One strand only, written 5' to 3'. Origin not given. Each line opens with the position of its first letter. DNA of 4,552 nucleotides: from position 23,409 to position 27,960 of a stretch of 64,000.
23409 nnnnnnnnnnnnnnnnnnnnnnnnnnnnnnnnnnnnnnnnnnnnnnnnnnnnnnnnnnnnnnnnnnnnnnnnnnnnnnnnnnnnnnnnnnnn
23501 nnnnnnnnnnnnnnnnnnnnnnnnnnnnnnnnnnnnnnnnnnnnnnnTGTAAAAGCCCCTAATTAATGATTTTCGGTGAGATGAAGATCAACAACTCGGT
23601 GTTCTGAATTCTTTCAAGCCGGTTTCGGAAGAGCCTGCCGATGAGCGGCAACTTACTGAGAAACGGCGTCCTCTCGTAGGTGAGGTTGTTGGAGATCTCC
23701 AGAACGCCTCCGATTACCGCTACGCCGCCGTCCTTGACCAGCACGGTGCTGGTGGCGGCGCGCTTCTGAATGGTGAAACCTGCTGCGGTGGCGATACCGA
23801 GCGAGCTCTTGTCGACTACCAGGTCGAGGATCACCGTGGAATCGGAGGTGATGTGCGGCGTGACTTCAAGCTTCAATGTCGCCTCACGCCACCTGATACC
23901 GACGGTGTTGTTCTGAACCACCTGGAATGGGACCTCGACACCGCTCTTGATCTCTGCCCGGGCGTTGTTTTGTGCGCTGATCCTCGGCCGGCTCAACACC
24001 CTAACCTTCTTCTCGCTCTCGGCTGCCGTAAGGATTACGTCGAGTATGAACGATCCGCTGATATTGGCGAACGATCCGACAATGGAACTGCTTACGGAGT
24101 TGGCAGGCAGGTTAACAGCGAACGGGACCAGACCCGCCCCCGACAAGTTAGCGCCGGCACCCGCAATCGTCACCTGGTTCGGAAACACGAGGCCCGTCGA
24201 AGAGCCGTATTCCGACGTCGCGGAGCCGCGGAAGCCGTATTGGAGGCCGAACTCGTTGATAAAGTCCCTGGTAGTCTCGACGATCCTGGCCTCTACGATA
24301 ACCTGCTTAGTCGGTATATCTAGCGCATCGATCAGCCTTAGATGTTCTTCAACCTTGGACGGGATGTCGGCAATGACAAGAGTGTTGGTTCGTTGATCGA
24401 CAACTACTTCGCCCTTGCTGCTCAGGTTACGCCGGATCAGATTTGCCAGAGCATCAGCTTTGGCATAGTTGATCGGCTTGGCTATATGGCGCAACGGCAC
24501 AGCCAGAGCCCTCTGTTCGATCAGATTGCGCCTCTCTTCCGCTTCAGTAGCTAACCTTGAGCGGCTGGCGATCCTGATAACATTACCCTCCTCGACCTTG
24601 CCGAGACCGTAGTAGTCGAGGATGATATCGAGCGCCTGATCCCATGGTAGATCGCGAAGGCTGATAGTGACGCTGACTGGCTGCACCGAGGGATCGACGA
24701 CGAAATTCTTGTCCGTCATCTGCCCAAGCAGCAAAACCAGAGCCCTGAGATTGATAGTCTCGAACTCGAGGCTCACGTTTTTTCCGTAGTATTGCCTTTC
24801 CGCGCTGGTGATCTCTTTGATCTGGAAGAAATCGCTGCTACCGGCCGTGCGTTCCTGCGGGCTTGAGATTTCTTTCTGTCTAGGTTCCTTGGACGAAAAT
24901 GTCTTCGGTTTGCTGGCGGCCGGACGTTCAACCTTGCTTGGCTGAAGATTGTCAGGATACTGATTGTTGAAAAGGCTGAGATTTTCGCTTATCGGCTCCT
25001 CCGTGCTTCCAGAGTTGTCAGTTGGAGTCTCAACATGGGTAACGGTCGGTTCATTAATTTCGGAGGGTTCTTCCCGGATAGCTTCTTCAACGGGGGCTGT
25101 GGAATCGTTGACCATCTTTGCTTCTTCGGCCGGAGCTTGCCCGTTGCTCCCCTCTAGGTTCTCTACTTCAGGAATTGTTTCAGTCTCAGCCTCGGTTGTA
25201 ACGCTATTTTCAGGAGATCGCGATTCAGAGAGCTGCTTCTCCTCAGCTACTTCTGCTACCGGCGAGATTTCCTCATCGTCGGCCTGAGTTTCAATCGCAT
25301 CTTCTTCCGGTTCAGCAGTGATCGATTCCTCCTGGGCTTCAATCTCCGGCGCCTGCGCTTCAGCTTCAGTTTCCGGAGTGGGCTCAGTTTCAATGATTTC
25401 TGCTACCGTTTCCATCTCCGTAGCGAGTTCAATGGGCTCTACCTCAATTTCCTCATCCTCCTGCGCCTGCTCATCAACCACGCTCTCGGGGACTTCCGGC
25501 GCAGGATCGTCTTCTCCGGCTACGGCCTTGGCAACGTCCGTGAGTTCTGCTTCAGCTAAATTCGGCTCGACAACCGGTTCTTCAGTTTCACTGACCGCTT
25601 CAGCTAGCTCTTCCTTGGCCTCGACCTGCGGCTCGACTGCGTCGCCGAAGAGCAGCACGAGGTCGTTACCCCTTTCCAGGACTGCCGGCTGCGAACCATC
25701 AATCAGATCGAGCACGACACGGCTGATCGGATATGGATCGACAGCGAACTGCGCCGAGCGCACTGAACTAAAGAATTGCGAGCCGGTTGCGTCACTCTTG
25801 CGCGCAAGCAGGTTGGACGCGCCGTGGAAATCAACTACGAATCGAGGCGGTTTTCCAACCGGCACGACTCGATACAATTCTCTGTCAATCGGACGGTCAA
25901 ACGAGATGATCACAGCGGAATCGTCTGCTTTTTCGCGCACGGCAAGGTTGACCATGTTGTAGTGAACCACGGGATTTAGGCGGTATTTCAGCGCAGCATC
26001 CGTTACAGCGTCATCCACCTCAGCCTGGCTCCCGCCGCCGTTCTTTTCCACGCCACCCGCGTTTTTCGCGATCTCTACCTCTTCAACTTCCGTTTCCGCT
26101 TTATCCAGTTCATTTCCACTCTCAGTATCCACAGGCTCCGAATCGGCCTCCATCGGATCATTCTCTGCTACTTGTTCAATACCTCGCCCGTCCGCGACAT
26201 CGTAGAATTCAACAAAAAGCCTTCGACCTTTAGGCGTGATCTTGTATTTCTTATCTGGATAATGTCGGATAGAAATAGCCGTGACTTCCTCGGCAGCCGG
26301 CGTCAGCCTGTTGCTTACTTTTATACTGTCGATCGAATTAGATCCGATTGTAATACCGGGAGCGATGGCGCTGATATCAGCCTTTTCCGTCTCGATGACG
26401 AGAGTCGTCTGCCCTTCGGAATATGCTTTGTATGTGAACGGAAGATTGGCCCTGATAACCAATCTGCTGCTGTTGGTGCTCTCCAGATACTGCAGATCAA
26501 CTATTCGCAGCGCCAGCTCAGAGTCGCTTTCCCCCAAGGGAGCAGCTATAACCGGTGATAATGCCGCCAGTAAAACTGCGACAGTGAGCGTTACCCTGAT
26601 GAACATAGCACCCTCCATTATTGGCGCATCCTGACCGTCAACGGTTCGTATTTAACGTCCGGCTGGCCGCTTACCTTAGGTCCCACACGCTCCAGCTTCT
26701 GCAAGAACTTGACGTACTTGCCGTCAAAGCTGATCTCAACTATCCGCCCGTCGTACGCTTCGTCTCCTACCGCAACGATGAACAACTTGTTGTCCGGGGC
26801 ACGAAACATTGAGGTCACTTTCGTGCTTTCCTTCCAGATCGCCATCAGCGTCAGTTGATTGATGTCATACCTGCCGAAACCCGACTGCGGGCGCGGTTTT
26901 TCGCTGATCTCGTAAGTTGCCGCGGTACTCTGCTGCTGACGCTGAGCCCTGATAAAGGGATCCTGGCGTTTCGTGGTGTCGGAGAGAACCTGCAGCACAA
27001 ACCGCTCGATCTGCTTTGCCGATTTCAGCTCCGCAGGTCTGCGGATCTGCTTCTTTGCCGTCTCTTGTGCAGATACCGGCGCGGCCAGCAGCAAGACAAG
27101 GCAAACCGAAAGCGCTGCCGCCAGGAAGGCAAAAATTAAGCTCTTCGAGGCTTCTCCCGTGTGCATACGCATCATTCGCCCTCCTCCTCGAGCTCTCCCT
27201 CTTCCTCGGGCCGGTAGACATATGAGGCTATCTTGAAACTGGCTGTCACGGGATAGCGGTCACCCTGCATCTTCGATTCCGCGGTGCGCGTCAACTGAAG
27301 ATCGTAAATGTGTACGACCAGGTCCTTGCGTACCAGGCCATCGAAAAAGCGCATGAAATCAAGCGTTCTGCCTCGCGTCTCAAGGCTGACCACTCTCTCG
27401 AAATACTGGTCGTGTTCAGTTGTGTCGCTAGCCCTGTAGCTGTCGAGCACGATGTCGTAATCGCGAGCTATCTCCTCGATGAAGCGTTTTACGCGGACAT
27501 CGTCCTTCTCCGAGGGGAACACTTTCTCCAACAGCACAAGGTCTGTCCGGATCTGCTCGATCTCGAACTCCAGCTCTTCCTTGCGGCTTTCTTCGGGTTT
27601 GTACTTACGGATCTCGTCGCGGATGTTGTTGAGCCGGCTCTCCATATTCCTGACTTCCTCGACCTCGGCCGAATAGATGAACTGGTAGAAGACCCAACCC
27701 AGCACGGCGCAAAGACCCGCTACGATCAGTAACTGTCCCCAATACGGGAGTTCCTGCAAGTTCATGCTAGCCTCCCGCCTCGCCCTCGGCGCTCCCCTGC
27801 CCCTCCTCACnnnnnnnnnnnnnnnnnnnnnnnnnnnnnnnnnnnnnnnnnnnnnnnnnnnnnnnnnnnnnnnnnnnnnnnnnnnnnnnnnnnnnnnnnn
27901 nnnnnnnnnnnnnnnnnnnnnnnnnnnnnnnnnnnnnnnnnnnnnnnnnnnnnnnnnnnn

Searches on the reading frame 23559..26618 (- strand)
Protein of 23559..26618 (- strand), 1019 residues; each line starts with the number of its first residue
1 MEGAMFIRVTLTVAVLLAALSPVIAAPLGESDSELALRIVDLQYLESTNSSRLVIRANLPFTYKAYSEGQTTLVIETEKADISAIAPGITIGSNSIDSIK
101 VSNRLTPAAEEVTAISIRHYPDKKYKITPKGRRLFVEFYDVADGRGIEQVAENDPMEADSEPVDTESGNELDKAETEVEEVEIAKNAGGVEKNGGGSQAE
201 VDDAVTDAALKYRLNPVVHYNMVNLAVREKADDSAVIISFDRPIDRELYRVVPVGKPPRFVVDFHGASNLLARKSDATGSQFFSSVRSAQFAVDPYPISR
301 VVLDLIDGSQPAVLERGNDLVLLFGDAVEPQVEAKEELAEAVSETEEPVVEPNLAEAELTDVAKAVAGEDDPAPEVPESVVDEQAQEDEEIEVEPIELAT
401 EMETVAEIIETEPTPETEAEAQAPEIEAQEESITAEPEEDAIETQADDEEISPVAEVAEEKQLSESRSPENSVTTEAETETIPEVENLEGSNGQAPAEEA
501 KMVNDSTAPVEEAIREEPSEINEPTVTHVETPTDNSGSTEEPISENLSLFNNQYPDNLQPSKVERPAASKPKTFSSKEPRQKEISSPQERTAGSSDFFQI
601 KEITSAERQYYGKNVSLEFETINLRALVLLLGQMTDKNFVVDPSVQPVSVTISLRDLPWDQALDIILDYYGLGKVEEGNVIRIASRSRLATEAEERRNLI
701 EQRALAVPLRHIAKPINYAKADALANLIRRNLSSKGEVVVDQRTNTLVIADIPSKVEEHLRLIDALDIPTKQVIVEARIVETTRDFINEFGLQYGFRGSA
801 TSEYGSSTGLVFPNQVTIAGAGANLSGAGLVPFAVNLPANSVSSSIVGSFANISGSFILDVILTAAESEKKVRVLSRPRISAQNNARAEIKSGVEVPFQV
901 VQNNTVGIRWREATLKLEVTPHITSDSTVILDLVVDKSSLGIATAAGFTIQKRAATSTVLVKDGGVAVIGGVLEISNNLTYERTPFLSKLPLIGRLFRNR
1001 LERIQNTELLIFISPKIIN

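Call 23: search_protein_families(library=pfam, proteins=[window:23559-26618:-], max_evalue=0.001)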
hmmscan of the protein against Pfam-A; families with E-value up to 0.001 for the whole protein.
window:23559-26618:- (1019 aa): 4 families
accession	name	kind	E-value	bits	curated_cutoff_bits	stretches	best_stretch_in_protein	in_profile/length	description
PF00263.26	Secretin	-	2.6e-40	138.2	27.5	1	865-1018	1-168/169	Bacterial type II and III secretion system protein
PF03958.22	Secretin_N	-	1.1e-10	42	28.2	1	715-772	5-69/69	Bacterial type II/III secretion system short domain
PF07660.19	STN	-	1.1e-06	28.7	28.4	1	638-684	2-50/52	Secretin and TonB N terminus short domain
PF21305.2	type_II_gspD_N0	-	1.9e-05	24.9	27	1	618-683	2-71/71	GspD-like, N0 domain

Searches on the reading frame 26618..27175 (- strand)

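Call 23: search_protein_families(library=pfam, proteins=[window:26618-27175:-], max_evalue=0.001)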
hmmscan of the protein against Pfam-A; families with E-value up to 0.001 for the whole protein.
window:26618-27175:- (185 aa): 1 family
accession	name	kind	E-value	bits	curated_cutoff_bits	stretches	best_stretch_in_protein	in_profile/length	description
PF04351.19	PilP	-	1.5e-06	28.6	25.6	1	45-149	12-120/146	Pilus assembly protein, PilP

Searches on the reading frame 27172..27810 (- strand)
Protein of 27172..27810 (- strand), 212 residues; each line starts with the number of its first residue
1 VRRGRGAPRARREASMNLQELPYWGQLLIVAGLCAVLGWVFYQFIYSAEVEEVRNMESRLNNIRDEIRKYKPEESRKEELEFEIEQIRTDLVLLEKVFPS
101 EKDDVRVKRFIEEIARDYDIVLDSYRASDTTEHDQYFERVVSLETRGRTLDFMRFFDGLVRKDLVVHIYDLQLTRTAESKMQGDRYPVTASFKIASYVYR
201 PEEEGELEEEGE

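Call 23: search_protein_families(library=pfam, proteins=[window:27172-27810:-], max_evalue=0.001)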
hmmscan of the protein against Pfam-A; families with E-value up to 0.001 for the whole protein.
window:27172-27810:- (212 aa): 1 family
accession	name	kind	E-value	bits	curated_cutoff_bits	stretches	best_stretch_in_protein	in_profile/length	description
PF04350.18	PilO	-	1.4e-05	25.7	22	1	56-199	4-143/145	Pilus assembly protein, PilO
